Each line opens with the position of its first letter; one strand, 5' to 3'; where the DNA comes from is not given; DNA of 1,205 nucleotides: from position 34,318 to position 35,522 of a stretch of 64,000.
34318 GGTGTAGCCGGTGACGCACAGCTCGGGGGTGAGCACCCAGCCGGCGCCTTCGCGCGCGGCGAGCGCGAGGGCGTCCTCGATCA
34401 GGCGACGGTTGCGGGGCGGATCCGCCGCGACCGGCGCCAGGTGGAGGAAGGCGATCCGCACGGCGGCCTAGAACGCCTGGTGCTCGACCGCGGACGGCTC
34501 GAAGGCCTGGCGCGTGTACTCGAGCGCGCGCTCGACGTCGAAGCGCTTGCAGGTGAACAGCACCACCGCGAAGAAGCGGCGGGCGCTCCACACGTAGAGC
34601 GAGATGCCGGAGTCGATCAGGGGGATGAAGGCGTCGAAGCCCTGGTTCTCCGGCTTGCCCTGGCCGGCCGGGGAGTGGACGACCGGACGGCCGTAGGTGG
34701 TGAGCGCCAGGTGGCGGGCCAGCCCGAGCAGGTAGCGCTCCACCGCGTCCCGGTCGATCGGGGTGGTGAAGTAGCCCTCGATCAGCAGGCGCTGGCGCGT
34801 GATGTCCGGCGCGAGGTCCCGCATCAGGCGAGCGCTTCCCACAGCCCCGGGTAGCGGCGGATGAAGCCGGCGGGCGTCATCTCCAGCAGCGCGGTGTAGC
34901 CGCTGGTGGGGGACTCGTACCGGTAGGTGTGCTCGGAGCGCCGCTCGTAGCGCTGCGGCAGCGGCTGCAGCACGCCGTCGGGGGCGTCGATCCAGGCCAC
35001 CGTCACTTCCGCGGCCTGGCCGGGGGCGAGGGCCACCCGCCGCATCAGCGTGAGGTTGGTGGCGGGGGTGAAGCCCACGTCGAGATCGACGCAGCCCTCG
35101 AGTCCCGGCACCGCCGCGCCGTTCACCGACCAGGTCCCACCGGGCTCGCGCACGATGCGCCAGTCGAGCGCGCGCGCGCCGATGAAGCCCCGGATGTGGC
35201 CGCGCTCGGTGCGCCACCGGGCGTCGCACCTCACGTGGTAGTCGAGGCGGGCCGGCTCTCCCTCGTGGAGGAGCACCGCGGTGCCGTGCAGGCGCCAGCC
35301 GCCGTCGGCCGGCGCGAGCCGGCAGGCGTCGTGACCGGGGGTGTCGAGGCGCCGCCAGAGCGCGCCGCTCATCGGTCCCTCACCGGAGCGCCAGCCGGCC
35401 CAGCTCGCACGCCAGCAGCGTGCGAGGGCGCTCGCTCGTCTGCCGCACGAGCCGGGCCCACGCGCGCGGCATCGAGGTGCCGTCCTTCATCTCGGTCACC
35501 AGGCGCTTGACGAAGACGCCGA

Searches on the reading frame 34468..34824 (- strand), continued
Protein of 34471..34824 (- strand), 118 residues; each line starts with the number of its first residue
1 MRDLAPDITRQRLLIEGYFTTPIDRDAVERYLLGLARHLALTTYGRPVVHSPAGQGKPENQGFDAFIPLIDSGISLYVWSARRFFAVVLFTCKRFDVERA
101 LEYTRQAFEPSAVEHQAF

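Call 30: fold_search(model_id=the predicted structure, library=pdb)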
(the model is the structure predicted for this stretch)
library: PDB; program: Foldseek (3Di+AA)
matches with E <= 10: 1429; with E <= 0.001: 5
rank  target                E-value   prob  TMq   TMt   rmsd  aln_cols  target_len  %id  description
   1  1tmi_A                6.3e-07  1.00  0.70  0.71   3.3       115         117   18  Structure of Thermotoga maritima S63A non-processing mutant S-adenosylmethionine decarboxylase (released 2004-06-29)
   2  2iii                  9.0e-07  1.00  0.69  0.68   3.2       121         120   19  Crystal structure of the adenosylmethionine decarboxylase (aq_254) from aquifex aeolicus vf5 (released 2007-10-09)
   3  1vr7_A                9.6e-07  1.00  0.72  0.71   2.7       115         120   19  Crystal structure of S-adenosylmethionine decarboxylase proenzyme (TM0655) from THERMOTOGA MARITIMA at 1.2 A resolutio (released 2005-03-15)
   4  1vr7_B                1.0e-06  1.00  0.73  0.73   2.6       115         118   19  Crystal structure of S-adenosylmethionine decarboxylase proenzyme (TM0655) from THERMOTOGA MARITIMA at 1.2 A resolutio (released 2005-03-15)
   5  1tlu_A                2.4e-06  1.00  0.73  0.73   2.6       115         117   19  Crystal Structure of Thermotoga maritima S-adenosylmethionine decarboxylase (released 2004-06-29)
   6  6ha1_M                4.5e-03  0.84  0.31  0.29  10.7       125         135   13  Cryo-EM structure of a 70S Bacillus subtilis ribosome translating the ErmD leader peptide in complex with telithromyci (released 2018-08-29)
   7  8br8_SX               4.8e-03  0.69  0.27  0.30  12.7       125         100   11  Giardia ribosome in POST-T state (A1) (released 2023-03-15)
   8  6eqt_B                6.1e-03  0.99  0.48  0.32   5.0       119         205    9  CRYSTAL STRUCTURE OF THE HUMAN KINETOCHORE PROTEIN CENP-N (released 2018-01-17)
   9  4kr1                  6.5e-03  1.00  0.51  0.32   4.8       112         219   13  Crystal structure of the kinetechore protein Iml3 from budding yeast (released 2013-12-18)
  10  7a0s_J                6.9e-03  0.75  0.31  0.28   9.8       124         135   14  50S Deinococcus radiodurans ribosome bounded with mycinamicin I (released 2021-08-18)
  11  7a18_J                9.9e-03  0.66  0.30  0.28  10.6       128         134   13  50S Deinococcus radiodurans ribosome bounded with mycinamicin IV (released 2021-10-06)
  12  6c0w_K                1.0e-02  0.99  0.48  0.32   5.0       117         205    9  Cryo-EM structure of human kinetochore protein CENP-N with the centromeric nucleosome containing CENP-A (released 2018-01-17)
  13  1mhm_A                1.5e-02  0.99  0.58  0.31   5.1       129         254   10  Crystal structure of S-adenosylmethionine decarboxylase from potato (released 2002-12-11)
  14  6bwq_B                1.6e-02  0.98  0.40  0.34   6.3       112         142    9  LarC2, the C-terminal domain of a cyclometallase involved in the synthesis of the NPN cofactor of lactate racemase, in (released 2018-06-20)
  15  7xho_N                1.6e-02  0.97  0.46  0.22   5.5       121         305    7  Structure of human inner kinetochore CCAN complex (released 2022-12-14)
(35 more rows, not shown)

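Call 46: search_protein_families(library=padloc, max_evalue=0.001, proteins=[window:34471-34824:-])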
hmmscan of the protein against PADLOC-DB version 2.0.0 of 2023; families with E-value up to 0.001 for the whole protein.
window:34471-34824:- (118 aa): 0 families

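Call 47: search_protein_representatives(alignment_id=A1)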
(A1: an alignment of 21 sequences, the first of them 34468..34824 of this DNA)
Query: 21 sequences, 118 profile positions. Proteins with E-value up to 0.001 (for the whole library): 562; up to 1e-10: 216; up to 1e-30: 25. The best 150 are listed.
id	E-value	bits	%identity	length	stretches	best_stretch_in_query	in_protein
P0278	7.5e-59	213.0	-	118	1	1-118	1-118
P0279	4.4e-53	194.4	-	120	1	1-118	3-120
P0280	1.2e-46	173.7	-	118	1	1-118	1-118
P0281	4.8e-45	168.5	-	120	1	2-117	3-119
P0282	6.6e-45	168.0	-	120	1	1-118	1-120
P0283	6.3e-44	164.9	-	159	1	2-118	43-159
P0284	1.2e-42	160.8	-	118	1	1-118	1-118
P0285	6.2e-41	155.2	-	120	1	1-118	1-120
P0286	4.6e-40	152.4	-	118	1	1-117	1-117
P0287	3.6e-39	149.5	-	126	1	1-96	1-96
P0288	7.0e-37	142.2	-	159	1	5-111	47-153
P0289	2.3e-36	140.5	-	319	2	3-115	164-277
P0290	6.6e-35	135.8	-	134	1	2-104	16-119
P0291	1.0e-34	135.2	-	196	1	1-92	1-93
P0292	1.2e-34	135.0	-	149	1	1-97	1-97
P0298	2.3e-32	127.6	-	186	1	6-91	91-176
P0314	6.6e-28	113.2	-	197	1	3-93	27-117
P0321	2.2e-26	108.3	-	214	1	1-88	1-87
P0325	3.4e-25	104.5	-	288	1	4-110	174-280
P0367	8.0e-19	83.9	-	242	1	2-62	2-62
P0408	1.6e-14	70.0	-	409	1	3-115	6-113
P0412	2.5e-14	69.4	-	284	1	8-115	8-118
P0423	8.7e-14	67.7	-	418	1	1-116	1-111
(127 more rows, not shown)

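Call 48: search_protein_families(library=pfam, max_evalue=0.001, proteins=[P0289, P0325, P0408, P0412, P0423, P0367, P0321, P0314, P0291, P0298])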
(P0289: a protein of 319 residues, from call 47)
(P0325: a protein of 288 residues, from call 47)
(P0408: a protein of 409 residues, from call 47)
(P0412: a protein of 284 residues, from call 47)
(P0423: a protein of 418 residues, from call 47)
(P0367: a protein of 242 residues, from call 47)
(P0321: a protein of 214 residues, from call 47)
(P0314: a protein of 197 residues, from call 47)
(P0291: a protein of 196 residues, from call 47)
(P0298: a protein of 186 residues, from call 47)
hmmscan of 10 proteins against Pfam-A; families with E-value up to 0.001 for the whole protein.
P0289 (319 aa): 2 families
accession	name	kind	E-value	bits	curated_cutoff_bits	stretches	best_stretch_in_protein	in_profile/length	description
PF02675.21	AdoMet_dc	-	2.8e-17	63.4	25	2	187-277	18-101/107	S-adenosylmethionine decarboxylase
PF20449.3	DUF6706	-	6.5e-05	23.6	23.8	0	24-72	53-104/108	Family of unknown function (DUF6706)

P0325 (288 aa): 2 families
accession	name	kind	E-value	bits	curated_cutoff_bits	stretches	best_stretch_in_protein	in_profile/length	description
PF00856.33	SET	-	5.3e-16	59.4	22.4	1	38-123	3-105/105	SET domain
PF02675.21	AdoMet_dc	-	2.1e-07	31.7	25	1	197-286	19-102/107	S-adenosylmethionine decarboxylase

P0408 (409 aa): 1 family
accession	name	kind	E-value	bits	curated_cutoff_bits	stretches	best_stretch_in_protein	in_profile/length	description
PF02675.21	AdoMet_dc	-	6.4e-09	36.6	25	1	29-112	18-100/107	S-adenosylmethionine decarboxylase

P0412 (284 aa): 2 families
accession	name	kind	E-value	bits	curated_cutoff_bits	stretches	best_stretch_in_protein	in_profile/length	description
PF00856.33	SET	-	5.2e-13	49.8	22.4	1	143-235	1-105/105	SET domain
PF02675.21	AdoMet_dc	-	9.1e-10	39.3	25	1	27-120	17-103/107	S-adenosylmethionine decarboxylase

P0423 (418 aa): 1 family
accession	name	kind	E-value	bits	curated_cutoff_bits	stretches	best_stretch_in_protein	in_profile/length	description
PF02675.21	AdoMet_dc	-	2e-06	28.5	25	1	27-111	19-102/107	S-adenosylmethionine decarboxylase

P0367 (242 aa): 0 families

P0321 (214 aa): 0 families

P0314 (197 aa): 0 families

P0291 (196 aa): 1 family
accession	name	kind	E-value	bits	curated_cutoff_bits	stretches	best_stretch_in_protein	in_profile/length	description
PF16327.10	CcmF_C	-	3.6e-11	43.3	28.7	1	86-136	44-94/323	Cytochrome c-type biogenesis protein CcmF C-terminal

P0298 (186 aa): 0 families

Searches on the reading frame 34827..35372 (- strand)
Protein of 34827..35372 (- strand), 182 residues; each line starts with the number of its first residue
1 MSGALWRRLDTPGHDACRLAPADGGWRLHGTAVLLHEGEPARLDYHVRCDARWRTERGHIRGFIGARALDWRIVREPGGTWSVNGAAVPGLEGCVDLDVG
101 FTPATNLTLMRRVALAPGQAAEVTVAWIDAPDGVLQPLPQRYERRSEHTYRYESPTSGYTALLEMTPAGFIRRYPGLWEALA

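Call 4: search_protein_families(library=pfam, max_evalue=0.01, proteins=[window:34827-35372:-])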
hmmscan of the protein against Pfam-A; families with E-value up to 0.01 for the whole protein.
seq(182 aa): 1 family
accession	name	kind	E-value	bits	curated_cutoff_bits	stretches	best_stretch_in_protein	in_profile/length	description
PF06475.18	Glycolipid_bind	-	4.8e-45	153.8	25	1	5-179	3-179/180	Putative glycolipid-binding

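Call 5: search_protein_families(library=ncbifam, max_evalue=0.01, proteins=[window:34827-35372:-])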
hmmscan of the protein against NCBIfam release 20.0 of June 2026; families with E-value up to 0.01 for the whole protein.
seq(182 aa): 0 families

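Call 46: search_protein_families(library=padloc, max_evalue=0.001, proteins=[window:34827-35372:-])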
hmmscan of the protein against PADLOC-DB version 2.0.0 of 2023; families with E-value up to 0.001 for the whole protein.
window:34827-35372:- (182 aa): 0 families

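Call 59: search_solved_structures(query=window:34827-35372:-, max_evalue=0.01)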
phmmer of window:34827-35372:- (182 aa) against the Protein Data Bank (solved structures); distinct sequences matched with E-value up to 0.01: 1.
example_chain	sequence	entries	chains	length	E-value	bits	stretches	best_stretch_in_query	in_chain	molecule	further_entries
2h1t_A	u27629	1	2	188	6.3e-20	74.5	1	14-180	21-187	Hypothetical protein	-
